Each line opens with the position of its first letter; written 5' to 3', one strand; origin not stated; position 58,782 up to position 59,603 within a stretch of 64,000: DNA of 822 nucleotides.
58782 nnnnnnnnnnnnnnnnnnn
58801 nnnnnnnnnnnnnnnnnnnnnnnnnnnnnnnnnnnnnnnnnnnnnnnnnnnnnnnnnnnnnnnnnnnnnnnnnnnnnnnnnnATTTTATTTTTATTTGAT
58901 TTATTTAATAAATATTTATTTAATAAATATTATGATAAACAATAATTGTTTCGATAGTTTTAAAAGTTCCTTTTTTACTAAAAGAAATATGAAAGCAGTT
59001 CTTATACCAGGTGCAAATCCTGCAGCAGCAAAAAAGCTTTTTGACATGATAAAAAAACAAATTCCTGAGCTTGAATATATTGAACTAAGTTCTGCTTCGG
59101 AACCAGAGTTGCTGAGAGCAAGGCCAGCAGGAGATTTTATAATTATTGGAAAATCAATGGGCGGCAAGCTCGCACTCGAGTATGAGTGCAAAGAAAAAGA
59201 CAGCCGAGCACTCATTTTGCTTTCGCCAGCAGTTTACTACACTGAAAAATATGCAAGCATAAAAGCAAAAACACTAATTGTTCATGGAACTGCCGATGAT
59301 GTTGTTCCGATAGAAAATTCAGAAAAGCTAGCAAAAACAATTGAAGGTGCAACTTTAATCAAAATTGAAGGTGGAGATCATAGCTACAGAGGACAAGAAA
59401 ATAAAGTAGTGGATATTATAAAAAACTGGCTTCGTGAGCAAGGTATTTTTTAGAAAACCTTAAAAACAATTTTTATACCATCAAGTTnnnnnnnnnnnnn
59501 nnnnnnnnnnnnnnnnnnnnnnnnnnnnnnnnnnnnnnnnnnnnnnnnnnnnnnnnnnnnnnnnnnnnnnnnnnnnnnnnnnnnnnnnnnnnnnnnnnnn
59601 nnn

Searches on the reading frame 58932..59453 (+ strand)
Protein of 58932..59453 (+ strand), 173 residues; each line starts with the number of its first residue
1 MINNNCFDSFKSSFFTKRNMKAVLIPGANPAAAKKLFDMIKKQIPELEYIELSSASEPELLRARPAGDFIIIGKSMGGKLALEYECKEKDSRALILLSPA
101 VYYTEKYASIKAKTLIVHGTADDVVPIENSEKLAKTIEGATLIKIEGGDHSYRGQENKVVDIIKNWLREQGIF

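Call 43: search_protein_families(library=pfam, proteins=[window:58932-59453:+], max_evalue=0.01)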
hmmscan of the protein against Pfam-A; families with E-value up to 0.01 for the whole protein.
window:58932-59453:+ (173 aa): 13 families
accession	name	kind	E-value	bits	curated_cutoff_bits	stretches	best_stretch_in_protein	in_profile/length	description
PF12146.15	Hydrolase_4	-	3.3e-11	43.4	27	2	65-107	74-117/239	Serine aminopeptidase, S33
PF12695.13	Abhydrolase_5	-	7.2e-09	36.1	27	1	60-154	49-144/164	Alpha/beta hydrolase family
PF20408.4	Abhydrolase_11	-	1.4e-07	31.9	27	1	64-157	73-172/193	Alpha/beta hydrolase domain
PF00561.26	Abhydrolase_1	-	1.4e-07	31.8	25.8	1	102-150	190-238/245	alpha/beta hydrolase fold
PF03959.19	FSH1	-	5.6e-06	26.6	21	1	100-148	143-198/211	Serine hydrolase (FSH1)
PF08386.16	Abhydrolase_4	-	8.1e-06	26.3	21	1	111-168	34-92/103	TAP-like protein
PF12740.14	PETase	-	2.5e-05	24.3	28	1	69-160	127-221/263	PET hydrolase-like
PF20434.5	BD-FAE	-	3.4e-05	23.9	26.8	1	96-136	178-214/215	BD-FAE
PF00326.27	Peptidase_S9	-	4.7e-05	23.4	22.6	1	96-154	131-191/213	Prolyl oligopeptidase family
PF02230.22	Abhydrolase_2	-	0.00018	21.9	23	1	58-154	101-203/217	Phospholipase/Carboxylesterase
PF12697.13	Abhydrolase_6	-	0.00054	21.1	26.3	0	60-99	57-93/217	Alpha/beta hydrolase family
PF01738.24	DLH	-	0.0021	18.1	21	1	31-140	60-172/217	Dienelactone hydrolase family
PF05728.18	UPF0227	-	0.0032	17.8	21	0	110-163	133-183/187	Uncharacterised protein family (UPF0227)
